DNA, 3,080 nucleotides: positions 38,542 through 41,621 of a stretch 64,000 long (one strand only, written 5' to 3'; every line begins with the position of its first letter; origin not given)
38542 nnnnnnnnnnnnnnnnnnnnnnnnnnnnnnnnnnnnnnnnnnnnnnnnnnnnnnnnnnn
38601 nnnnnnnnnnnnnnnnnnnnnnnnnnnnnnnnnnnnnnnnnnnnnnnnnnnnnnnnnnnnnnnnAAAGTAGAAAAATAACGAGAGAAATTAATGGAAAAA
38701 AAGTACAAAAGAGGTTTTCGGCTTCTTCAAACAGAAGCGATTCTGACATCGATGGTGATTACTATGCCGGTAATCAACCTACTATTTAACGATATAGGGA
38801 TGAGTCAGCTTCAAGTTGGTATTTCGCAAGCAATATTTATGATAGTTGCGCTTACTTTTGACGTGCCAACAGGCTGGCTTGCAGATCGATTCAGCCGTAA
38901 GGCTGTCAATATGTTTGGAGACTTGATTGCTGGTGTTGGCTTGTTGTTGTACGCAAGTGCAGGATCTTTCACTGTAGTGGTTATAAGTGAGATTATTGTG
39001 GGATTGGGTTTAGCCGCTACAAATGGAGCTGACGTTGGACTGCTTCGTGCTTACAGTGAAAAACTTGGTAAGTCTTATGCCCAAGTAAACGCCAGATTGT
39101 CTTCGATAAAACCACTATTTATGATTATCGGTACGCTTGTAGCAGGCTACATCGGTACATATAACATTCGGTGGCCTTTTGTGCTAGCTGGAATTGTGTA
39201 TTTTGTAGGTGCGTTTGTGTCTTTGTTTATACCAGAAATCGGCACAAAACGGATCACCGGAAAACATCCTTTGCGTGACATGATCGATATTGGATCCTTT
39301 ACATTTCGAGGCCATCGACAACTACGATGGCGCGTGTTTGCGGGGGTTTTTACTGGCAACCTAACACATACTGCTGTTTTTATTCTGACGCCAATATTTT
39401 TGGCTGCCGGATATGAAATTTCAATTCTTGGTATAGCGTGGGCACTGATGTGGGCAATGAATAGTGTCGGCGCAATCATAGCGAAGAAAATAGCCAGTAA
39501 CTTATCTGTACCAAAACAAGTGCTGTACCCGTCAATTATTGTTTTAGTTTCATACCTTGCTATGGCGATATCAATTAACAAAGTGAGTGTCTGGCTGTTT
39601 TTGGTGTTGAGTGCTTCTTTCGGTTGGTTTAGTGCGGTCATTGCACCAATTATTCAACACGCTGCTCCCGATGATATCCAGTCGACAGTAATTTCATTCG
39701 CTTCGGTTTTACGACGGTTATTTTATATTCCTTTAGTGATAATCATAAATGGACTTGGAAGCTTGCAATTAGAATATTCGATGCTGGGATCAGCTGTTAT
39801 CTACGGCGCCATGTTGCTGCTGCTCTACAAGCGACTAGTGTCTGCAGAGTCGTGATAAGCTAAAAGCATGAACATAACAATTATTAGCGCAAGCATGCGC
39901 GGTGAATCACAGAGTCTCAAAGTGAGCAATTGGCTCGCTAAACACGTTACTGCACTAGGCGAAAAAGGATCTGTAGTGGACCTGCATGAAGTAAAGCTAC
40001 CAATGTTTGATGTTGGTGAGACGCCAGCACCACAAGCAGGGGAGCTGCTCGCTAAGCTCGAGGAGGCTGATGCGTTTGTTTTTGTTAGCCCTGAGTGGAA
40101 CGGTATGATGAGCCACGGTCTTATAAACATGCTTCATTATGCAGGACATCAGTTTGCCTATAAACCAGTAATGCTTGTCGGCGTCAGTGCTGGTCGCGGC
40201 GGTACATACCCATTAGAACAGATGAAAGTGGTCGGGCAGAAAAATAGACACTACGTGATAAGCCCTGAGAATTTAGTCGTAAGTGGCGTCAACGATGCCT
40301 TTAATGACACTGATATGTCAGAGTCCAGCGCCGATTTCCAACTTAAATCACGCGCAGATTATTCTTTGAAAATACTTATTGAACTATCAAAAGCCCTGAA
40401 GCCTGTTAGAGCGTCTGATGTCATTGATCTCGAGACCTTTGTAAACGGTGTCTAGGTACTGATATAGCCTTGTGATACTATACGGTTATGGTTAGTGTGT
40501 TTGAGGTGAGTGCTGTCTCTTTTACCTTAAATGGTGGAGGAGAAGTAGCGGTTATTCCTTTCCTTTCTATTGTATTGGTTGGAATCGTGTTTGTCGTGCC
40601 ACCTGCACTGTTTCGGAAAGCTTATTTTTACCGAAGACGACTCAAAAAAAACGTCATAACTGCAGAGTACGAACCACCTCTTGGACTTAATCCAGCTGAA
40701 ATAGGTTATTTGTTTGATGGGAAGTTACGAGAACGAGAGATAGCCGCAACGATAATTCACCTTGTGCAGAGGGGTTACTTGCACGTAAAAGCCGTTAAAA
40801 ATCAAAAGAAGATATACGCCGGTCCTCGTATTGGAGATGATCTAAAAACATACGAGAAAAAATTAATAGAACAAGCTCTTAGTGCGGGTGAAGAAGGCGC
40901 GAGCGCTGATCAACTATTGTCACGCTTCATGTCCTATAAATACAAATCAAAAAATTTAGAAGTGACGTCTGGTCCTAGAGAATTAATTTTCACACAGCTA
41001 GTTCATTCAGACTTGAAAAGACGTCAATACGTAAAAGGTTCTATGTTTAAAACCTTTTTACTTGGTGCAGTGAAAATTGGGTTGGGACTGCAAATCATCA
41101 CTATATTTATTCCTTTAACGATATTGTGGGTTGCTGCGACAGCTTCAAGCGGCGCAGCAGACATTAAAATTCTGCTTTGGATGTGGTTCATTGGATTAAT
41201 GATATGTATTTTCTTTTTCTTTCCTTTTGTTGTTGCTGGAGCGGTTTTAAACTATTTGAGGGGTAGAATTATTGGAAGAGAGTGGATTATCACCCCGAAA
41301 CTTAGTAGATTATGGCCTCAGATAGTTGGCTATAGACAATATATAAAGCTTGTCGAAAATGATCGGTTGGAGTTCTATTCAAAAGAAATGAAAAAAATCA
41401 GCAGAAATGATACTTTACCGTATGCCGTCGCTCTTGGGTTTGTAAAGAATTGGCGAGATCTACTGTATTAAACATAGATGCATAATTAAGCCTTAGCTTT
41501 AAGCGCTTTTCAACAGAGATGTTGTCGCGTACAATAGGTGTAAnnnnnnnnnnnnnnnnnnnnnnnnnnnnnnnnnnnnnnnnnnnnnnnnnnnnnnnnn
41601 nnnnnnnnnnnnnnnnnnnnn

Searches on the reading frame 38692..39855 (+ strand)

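Call 44: search_protein_families(library=pfam, proteins=[window:38692-39855:+], max_evalue=0.0001)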
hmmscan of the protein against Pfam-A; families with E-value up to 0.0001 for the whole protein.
window:38692-39855:+ (387 aa): 1 family
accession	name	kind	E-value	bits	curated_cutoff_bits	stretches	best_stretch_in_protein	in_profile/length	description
PF07690.21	MFS_1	-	1.5e-29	103.4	33.4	1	19-343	10-341/347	Major Facilitator Superfamily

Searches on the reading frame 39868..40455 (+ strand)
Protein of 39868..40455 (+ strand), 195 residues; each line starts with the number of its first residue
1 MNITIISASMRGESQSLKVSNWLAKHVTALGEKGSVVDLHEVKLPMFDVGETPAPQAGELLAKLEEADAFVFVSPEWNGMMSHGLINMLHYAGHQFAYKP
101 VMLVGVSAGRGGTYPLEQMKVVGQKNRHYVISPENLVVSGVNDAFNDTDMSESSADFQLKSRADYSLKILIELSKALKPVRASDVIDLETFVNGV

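Call 44: search_protein_families(library=pfam, proteins=[window:39868-40455:+], max_evalue=0.0001)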
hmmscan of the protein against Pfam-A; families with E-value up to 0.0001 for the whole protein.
window:39868-40455:+ (195 aa): 2 families
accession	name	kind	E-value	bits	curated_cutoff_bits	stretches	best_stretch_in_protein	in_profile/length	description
PF03358.20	FMN_red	-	2.5e-25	89.3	24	1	1-138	1-147/152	NADPH-dependent FMN reductase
PF02525.22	Flavodoxin_2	-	1.4e-08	35.1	27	1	1-85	1-96/198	Flavodoxin-like fold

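Call 76: search_protein_families(library=ncbifam, proteins=[window:39868-40455:+], max_evalue=0.001)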
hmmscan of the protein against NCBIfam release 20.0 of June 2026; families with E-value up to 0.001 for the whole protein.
window:39868-40455:+ (195 aa): 1 family
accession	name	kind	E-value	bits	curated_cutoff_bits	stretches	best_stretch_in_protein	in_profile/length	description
TIGR02690.1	resist_ArsH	equivalog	0.00071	18.7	292.25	0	3-153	29-183/219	arsenical resistance protein ArsH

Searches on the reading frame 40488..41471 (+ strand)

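Call 44: search_protein_families(library=pfam, proteins=[window:40488-41471:+], max_evalue=0.0001)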
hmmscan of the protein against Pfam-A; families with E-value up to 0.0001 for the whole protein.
window:40488-41471:+ (327 aa): 1 family
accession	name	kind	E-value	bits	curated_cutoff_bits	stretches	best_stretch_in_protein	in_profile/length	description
PF20990.2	DUF2207_C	-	2.9e-24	86.6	33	1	60-323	3-244/247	Predicted membrane protein (DUF2207) C-terminal domain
